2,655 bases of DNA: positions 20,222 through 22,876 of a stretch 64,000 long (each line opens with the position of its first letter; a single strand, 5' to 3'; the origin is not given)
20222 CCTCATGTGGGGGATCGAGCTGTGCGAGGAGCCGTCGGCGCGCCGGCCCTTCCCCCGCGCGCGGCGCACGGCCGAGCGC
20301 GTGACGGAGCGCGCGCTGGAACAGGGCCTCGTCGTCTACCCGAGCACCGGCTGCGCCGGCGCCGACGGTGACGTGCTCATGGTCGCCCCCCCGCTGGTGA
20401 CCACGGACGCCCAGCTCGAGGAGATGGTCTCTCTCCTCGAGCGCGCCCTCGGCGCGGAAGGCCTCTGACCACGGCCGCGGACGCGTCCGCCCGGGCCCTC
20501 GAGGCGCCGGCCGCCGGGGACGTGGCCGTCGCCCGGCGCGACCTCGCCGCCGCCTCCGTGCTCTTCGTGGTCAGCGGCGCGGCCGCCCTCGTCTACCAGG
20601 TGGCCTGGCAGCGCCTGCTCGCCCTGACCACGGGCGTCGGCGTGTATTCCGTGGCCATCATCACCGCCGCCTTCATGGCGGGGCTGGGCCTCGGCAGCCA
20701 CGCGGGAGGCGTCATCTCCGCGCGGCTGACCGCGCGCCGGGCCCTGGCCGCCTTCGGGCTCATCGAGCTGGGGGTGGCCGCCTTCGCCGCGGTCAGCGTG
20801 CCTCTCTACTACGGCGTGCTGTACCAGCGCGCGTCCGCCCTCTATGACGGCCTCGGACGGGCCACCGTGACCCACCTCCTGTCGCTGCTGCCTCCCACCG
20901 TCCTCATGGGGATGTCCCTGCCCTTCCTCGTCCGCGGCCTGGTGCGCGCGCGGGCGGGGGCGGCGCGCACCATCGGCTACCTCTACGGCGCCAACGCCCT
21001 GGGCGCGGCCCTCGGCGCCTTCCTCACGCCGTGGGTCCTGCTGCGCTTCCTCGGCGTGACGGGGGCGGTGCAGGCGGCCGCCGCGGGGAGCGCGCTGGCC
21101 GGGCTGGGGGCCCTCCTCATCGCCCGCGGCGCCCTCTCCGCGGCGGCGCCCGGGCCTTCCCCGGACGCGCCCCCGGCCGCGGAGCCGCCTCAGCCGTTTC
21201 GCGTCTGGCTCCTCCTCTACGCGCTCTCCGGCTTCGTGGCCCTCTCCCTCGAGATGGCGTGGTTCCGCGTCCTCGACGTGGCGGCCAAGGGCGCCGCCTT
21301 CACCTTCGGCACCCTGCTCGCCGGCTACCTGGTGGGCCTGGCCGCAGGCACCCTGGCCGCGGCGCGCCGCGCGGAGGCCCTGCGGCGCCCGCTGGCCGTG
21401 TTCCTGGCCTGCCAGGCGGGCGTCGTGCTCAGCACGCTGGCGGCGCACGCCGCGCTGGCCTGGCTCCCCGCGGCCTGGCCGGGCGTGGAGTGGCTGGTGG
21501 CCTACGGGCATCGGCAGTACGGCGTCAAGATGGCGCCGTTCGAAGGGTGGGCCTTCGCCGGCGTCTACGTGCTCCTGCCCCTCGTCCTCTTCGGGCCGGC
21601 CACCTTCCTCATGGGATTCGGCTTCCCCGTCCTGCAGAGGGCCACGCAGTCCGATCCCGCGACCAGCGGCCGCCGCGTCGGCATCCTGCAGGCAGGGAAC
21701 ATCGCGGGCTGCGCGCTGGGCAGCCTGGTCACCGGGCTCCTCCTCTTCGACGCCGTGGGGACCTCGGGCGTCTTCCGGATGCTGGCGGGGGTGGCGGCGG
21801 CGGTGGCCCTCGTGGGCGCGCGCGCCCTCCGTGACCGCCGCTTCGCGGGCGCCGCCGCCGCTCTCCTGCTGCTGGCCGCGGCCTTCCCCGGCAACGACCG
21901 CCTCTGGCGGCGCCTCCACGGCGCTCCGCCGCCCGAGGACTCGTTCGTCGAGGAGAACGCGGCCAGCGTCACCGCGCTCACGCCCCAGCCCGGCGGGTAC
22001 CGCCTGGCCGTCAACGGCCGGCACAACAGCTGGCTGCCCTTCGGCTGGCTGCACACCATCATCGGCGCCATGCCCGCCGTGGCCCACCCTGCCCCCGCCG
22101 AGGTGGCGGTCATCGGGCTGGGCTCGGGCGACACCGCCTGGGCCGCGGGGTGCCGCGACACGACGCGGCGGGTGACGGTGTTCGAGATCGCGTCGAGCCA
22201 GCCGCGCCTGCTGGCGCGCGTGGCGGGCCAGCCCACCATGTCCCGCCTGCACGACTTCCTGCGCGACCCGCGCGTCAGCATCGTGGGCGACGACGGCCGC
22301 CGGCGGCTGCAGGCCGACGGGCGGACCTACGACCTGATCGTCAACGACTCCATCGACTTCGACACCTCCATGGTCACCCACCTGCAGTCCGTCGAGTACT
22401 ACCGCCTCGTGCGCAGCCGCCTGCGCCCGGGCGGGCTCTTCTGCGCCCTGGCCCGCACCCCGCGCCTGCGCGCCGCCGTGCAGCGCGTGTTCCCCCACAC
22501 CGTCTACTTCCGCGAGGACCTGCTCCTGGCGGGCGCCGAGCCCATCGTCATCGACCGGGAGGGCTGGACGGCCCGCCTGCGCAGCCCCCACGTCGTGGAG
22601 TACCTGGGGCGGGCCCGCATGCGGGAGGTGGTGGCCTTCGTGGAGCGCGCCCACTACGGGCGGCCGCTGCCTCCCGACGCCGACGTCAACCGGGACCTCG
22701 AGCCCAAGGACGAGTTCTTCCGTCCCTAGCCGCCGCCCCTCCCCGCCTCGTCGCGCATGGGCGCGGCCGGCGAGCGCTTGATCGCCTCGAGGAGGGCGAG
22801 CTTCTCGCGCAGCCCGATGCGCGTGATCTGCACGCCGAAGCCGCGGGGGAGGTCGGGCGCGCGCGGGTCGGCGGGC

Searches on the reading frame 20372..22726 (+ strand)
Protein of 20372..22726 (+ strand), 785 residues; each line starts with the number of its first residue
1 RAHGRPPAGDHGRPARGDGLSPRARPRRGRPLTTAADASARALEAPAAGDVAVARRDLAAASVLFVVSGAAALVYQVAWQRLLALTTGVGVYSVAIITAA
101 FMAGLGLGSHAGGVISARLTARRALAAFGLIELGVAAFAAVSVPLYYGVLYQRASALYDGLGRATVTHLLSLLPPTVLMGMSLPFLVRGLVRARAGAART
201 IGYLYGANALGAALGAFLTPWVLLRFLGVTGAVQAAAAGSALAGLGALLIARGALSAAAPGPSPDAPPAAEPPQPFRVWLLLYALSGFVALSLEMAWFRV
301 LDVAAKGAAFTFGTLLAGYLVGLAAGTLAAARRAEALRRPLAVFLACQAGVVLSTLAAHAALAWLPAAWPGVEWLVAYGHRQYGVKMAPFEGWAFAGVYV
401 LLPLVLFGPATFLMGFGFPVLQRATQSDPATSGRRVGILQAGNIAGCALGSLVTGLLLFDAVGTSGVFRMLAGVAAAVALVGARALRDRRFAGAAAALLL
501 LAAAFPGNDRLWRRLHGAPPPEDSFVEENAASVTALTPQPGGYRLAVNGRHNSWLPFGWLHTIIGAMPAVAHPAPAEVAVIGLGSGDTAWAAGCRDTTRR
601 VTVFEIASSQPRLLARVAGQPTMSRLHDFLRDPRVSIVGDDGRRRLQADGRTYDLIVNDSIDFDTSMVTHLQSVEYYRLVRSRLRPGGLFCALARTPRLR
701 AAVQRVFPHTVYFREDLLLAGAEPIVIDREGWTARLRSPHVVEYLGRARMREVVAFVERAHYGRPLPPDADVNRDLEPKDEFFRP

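Call 61: search_protein_families(library=pfam, proteins=[window:20372-22726:+], max_evalue=0.00001)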
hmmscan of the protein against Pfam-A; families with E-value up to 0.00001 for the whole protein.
window:20372-22726:+ (785 aa): 1 family
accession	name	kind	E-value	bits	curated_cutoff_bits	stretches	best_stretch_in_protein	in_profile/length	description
PF01564.23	Spermine_synth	-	1.4e-09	38.2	22.9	1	561-700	5-138/186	Spermine/spermidine synthase domain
